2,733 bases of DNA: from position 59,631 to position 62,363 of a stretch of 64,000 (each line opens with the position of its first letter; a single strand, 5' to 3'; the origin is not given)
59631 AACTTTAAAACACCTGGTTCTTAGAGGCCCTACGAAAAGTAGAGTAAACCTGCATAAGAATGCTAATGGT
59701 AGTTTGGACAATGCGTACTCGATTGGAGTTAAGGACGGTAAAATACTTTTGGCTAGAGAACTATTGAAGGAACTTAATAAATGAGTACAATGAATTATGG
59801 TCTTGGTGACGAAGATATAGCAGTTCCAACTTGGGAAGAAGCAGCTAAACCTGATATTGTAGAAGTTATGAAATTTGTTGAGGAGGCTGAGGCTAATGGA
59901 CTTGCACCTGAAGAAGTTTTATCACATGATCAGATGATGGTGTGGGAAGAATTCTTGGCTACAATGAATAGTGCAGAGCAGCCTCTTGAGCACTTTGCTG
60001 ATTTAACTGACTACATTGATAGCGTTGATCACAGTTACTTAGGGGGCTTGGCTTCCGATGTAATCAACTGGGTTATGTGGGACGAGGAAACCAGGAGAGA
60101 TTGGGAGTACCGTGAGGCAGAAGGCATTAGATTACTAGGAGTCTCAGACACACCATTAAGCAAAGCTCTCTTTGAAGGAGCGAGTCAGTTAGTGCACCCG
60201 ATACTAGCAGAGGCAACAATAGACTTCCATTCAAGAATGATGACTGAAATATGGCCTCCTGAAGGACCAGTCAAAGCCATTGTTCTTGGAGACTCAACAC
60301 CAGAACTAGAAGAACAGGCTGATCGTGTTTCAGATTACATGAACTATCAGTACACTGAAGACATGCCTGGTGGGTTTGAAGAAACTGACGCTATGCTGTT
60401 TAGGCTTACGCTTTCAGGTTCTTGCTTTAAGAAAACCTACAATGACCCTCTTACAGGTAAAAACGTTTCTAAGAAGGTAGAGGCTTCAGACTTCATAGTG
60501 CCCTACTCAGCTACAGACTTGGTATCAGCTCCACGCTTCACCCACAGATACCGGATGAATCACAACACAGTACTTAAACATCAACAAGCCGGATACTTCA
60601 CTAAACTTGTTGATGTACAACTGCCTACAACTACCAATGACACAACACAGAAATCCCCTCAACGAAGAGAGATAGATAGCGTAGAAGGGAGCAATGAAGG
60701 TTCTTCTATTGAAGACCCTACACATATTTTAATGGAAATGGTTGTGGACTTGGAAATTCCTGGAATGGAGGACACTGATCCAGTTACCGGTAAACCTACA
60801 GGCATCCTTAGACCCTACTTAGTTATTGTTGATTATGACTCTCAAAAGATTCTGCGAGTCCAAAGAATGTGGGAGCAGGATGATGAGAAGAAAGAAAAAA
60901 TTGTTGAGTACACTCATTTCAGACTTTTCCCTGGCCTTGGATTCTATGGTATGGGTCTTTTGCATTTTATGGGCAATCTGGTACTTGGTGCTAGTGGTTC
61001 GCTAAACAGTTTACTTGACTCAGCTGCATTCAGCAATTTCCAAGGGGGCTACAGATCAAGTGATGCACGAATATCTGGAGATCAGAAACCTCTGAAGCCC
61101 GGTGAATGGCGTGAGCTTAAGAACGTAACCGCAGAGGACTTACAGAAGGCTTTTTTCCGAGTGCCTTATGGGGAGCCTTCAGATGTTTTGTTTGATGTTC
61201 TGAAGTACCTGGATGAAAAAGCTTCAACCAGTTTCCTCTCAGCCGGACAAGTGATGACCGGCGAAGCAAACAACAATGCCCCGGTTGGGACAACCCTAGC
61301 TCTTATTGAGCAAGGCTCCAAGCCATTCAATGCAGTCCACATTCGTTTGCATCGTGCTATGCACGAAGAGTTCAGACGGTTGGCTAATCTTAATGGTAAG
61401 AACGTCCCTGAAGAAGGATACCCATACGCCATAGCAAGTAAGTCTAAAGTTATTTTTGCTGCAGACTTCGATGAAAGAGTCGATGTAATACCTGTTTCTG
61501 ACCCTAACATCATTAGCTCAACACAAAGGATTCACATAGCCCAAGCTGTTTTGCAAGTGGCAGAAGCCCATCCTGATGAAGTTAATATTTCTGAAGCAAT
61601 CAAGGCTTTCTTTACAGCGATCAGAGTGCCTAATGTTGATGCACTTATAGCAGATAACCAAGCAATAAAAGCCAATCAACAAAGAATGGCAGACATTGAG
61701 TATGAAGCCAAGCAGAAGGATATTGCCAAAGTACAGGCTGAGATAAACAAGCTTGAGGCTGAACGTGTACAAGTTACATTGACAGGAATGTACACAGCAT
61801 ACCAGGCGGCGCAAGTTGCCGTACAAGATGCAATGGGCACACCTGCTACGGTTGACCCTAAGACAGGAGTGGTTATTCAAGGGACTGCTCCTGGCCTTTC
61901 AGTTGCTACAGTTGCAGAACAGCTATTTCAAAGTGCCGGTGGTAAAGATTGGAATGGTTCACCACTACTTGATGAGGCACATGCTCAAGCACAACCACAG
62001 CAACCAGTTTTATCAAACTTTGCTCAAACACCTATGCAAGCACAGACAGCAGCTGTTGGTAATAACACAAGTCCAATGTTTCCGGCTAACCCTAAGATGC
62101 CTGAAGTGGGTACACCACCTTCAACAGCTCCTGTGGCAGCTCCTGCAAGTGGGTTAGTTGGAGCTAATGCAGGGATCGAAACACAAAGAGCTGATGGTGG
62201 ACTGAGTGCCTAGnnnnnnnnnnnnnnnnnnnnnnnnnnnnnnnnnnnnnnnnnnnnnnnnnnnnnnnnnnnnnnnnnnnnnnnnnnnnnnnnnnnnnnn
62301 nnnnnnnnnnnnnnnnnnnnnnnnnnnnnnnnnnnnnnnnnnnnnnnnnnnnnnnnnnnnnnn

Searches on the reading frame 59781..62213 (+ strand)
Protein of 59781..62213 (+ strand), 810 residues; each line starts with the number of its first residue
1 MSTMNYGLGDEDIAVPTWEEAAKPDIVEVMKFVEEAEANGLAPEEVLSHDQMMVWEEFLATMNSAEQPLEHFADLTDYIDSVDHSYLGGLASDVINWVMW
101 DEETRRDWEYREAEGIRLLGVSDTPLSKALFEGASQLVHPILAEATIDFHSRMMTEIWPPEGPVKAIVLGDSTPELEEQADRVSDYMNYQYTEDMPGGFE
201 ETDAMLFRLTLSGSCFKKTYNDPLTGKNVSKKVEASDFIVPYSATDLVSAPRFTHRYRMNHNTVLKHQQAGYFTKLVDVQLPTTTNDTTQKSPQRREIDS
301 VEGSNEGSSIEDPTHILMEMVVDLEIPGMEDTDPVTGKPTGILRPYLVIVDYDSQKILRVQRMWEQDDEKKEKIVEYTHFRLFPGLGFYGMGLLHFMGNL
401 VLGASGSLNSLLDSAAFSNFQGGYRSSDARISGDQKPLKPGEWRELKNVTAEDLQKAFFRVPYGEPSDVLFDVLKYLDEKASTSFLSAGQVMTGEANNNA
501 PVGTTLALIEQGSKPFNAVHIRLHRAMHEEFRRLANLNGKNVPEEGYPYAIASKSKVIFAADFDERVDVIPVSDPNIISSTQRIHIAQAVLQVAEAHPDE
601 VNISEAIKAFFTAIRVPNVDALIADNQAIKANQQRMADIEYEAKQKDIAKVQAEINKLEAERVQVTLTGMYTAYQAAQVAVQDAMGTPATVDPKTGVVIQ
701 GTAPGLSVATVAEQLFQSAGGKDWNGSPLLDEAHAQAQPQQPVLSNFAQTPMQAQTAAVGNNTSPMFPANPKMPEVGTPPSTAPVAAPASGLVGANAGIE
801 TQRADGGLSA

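Call 3: search_protein_families(library=pfam, proteins=[window:59781-62213:+], max_evalue=1)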
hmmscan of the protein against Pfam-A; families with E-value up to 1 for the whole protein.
window:59781-62213:+ (810 aa): 1 family
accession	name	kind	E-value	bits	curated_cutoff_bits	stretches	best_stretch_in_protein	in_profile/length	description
PF21802.2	Cas3-like_C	-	0.41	11.2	27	0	98-114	14-30/96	CRISPR-associated Cas3 subtype I-F/YPEST-like, C-terminal domain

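Call 4: search_protein_families(library=phrogs, proteins=[window:59781-62213:+], max_evalue=0.01)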
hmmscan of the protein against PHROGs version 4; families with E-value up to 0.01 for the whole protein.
window:59781-62213:+ (810 aa): 1 family
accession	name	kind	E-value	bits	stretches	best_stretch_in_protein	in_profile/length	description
phrog_1216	-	head and packaging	6.1e-18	65.7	1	179-682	178-655/714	portal protein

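Call 87: search_dna_similar(query=window:59781-62210:+, collection=phages, mode=protein, max_rows=12)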
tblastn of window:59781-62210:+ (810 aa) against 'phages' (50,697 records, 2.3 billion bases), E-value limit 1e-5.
Records with a match: 18; places in all: 18; records where one place covers at least 80% of the query: 0.
Best place of each record, by identity: <60% 18.
By first word of the organism name: Caudoviricetes 4; Caulobacter 4; Roseobacter 2; Pelagibacter 2; Planktothrix 2; Phage 1; phage 1; Synechococcus 1; Alcaligenes 1.
By host as written in the record: - 5; Caulobacter vibrioides CB15 3; Roseobacter sp. FZCC0083 2; Candidatus Pelagibacter sp. HTCC1062 2; Gammaproteobacteria 1; unknown 1; Synechococcus sp. 1; Planktothricoides raciborskii 1; and 2 more.
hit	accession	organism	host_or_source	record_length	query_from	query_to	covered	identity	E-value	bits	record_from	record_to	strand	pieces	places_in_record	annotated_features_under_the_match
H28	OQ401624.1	Roseobacter phage CRP-902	Roseobacter sp. FZCC0083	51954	80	623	67%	41.2%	9e-125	419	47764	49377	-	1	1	head to tail connecting protein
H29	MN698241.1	Pelagibacter phage HTVC027P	Candidatus Pelagibacter sp. HTCC1062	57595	13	627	76%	36.2%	1e-109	375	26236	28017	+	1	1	hypothetical protein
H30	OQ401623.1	Roseobacter phage CRP-901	Roseobacter sp. FZCC0083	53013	80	623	67%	40.1%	3e-119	403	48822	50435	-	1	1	head to tail connecting protein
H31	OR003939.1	Phage DSL-LC04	Gammaproteobacteria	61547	51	623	71%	37.6%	4e-104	358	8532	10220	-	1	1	portal protein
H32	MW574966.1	phage 023Pt_psg01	unknown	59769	64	623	69%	35.7%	2e-100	348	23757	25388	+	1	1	head to tail connecting protein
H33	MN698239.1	Pelagibacter phage HTVC023P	Candidatus Pelagibacter sp. HTCC1062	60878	87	623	66%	35.1%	1e-99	345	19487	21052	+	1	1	hypothetical protein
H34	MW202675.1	Caudoviricetes sp.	Manatee Spring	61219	66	662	74%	30.6%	4e-62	234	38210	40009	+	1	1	head to tail connecting protein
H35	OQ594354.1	Synechococcus phage MinM2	Synechococcus sp.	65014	61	626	70%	31.4%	1e-73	268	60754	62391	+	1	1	hypothetical protein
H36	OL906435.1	Planktothrix phage Pag-Yong1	Planktothrix agardhii FACHB-1261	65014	61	626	70%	31.4%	1e-73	268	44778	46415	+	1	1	portal protein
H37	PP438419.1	Planktothrix phage Pra-JY27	Planktothricoides raciborskii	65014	61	626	70%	31.4%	1e-73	268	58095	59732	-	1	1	hypothetical protein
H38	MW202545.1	Caudoviricetes sp.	Manatee Spring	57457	80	637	69%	30.8%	4e-74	270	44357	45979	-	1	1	head to tail connecting protein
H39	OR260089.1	Caulobacter phage GB2A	Caulobacter vibrioides CB15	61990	59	623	70%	29.9%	9e-69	254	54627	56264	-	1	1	hypothetical protein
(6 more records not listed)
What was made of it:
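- Tried and rejected: The nearest portals are Roseobacter CRP-901/902, Pelagibacter HTVC023P/027P, Planktothrix and Caulobacter phages at 30-41% identity (call 87).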
